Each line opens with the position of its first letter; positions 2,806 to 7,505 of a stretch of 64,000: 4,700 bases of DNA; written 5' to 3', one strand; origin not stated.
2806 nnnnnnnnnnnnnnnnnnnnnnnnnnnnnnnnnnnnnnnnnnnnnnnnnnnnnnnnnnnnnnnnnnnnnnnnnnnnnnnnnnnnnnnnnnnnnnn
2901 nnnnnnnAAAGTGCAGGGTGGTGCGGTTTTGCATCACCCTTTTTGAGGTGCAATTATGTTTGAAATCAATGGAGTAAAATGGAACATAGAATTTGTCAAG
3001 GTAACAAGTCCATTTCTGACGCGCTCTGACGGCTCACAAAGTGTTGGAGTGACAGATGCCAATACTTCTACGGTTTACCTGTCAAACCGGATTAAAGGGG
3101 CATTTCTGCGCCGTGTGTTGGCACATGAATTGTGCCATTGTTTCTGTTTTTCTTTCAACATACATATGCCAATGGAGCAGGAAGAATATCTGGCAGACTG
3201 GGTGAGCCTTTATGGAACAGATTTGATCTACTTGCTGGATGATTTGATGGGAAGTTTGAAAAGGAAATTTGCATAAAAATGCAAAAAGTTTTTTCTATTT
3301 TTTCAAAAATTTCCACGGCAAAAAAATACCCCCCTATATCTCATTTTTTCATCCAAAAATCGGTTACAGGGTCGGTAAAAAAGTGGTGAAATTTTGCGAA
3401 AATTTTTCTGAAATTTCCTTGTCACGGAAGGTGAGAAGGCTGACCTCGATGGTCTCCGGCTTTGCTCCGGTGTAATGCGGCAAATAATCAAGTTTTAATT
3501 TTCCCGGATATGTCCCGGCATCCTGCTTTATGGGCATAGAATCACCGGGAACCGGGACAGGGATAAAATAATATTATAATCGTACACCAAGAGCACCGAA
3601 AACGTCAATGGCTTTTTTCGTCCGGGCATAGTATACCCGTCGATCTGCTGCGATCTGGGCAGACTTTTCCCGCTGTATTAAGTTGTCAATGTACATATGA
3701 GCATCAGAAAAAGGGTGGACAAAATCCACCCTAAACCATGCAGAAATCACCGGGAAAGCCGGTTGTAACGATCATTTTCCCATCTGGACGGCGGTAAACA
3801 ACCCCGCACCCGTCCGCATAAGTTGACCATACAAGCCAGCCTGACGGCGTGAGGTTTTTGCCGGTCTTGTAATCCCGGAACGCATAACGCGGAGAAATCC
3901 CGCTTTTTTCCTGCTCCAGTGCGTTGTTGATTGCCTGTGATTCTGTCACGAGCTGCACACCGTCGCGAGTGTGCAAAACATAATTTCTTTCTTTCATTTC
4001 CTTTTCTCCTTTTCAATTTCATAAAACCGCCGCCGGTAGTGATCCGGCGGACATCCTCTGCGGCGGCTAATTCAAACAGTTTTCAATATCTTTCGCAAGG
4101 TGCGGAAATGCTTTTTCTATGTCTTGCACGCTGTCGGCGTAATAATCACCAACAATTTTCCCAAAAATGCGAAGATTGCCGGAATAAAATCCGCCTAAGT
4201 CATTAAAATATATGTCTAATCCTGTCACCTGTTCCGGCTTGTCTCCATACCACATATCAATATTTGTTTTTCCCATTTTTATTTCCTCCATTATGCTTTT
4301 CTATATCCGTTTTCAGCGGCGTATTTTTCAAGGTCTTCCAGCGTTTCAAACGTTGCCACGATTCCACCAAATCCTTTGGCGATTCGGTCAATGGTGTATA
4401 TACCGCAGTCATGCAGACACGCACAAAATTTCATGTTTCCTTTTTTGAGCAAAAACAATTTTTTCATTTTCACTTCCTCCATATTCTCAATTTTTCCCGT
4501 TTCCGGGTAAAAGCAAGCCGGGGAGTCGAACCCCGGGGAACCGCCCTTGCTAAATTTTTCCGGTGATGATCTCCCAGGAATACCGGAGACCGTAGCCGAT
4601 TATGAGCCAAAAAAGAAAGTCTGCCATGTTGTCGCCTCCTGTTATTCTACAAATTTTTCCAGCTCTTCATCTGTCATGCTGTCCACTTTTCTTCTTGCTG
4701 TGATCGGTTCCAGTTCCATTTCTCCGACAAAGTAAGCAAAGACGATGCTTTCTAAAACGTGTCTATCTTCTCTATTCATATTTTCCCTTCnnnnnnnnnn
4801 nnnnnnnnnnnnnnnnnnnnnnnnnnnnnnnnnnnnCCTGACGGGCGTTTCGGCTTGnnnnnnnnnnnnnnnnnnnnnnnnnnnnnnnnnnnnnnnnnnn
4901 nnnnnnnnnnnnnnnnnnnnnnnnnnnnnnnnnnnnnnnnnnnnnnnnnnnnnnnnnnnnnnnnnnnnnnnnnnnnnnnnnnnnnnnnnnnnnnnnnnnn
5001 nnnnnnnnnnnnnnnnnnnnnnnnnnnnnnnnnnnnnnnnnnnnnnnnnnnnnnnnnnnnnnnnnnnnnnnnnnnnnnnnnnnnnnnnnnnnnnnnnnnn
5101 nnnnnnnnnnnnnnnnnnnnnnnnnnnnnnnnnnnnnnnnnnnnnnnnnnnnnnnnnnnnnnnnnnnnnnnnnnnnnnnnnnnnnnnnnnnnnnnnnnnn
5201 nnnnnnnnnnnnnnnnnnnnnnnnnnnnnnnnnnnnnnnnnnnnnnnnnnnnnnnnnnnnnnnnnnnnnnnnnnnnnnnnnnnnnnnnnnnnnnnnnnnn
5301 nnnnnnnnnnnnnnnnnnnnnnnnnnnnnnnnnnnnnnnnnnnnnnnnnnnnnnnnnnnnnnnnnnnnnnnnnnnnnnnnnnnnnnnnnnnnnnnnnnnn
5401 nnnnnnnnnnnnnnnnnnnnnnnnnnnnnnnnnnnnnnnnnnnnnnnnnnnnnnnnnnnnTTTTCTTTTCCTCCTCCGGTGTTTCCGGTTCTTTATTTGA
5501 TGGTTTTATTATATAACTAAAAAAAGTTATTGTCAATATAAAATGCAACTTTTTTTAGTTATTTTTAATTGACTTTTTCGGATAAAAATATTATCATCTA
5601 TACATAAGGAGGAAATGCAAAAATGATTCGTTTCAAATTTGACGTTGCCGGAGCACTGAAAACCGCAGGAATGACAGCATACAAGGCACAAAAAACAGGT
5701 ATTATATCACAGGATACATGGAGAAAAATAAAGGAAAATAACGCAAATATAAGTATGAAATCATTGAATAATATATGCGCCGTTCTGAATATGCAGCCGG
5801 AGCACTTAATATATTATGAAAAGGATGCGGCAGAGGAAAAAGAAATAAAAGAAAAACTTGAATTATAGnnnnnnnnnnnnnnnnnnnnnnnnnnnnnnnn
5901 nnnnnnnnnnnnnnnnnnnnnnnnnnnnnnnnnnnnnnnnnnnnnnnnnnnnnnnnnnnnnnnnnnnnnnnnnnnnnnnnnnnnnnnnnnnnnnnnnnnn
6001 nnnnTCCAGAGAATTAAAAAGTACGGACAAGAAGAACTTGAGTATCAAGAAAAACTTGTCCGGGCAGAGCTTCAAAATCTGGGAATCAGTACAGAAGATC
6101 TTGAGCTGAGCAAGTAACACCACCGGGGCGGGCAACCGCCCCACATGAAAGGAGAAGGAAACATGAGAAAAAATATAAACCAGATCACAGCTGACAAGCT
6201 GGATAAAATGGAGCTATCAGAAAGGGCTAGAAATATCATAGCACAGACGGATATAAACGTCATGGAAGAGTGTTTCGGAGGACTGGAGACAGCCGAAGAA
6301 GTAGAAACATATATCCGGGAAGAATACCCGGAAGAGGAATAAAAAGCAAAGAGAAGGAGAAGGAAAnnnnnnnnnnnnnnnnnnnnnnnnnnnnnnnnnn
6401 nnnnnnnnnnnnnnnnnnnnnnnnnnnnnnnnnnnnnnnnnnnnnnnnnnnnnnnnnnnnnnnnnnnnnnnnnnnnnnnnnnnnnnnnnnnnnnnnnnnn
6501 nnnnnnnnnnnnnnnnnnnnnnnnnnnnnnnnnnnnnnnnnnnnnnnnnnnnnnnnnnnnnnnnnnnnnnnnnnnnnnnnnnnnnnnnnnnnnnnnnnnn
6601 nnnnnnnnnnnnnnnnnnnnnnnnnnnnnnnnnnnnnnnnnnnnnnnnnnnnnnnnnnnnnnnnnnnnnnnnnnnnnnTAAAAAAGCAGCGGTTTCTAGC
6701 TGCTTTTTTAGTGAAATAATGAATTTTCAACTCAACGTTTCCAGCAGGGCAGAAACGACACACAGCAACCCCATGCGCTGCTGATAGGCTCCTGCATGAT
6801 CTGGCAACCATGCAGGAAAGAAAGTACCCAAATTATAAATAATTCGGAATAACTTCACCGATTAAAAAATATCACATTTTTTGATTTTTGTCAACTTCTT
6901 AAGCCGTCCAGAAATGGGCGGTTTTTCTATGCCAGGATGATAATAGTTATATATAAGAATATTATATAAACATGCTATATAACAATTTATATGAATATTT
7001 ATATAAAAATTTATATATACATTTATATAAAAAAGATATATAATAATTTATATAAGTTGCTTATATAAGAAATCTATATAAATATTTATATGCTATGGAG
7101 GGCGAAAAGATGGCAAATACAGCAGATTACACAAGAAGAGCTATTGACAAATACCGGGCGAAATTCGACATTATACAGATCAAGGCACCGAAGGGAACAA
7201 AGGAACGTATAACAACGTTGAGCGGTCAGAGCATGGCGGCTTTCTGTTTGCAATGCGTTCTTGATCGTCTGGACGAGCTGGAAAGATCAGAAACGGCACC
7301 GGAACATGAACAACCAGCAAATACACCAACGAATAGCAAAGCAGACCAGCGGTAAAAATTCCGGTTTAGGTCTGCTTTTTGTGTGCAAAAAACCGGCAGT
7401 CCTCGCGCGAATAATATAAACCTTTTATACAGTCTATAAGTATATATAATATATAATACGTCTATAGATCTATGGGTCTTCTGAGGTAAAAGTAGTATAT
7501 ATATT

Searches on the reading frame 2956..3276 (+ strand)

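Call 39: search_protein_families(library=phrogs, proteins=[window:2956-3276:+], max_evalue=0.001)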
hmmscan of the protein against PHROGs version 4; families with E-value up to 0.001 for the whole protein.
window:2956-3276:+ (106 aa): 1 family
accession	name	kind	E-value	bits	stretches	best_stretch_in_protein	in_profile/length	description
phrog_1233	-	unknown function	5.5e-14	53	1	2-92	12-102/306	-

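Call 50: search_protein_families(library=pfam, proteins=[window:2956-3276:+], max_evalue=0.01)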
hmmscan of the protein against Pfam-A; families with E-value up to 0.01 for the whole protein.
window:2956-3276:+ (106 aa): 1 family
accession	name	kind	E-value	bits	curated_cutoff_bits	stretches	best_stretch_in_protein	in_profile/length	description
PF10263.15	SprT-like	-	0.002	18.4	25.6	1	38-68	44-78/108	SprT-like family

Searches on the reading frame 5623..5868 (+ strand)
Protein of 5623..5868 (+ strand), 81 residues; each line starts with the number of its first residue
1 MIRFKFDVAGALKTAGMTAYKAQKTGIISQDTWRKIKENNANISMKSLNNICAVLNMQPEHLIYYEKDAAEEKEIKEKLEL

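Call 39: search_protein_families(library=phrogs, proteins=[window:5623-5868:+], max_evalue=0.001)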
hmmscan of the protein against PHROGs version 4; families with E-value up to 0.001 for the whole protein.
window:5623-5868:+ (81 aa): 1 family
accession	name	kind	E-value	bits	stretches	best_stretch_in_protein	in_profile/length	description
phrog_3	-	transcription regulation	8.9e-05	23.4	1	11-75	96-159/430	transcriptional repressor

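Call 50: search_protein_families(library=pfam, proteins=[window:5623-5868:+], max_evalue=0.01)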
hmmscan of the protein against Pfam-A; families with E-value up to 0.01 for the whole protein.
window:5623-5868:+ (81 aa): 1 family
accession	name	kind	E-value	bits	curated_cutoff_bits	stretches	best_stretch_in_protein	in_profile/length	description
PF13443.12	HTH_26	-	9.1e-07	29.5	22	1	22-68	17-63/63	Cro/C1-type HTH DNA-binding domain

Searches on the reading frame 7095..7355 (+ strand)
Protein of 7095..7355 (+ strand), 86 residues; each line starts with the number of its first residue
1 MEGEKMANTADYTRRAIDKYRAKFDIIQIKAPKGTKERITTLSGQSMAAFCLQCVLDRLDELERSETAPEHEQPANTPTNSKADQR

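Call 39: search_protein_families(library=phrogs, proteins=[window:7095-7355:+], max_evalue=0.001)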
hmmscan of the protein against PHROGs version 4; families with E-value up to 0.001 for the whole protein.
window:7095-7355:+ (86 aa): 1 family
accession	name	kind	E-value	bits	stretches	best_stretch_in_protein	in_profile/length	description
phrog_31631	-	unknown function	7.7e-06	26.6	1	6-64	6-64/68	-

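Call 50: search_protein_families(library=pfam, proteins=[window:7095-7355:+], max_evalue=0.01)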
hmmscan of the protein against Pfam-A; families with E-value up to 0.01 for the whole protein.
window:7095-7355:+ (86 aa): 0 families

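Call 94: search_protein_families(library=ncbifam, proteins=[window:7095-7355:+], max_evalue=0.01)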
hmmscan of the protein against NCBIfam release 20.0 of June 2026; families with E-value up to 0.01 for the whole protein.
window:7095-7355:+ (86 aa): 0 families
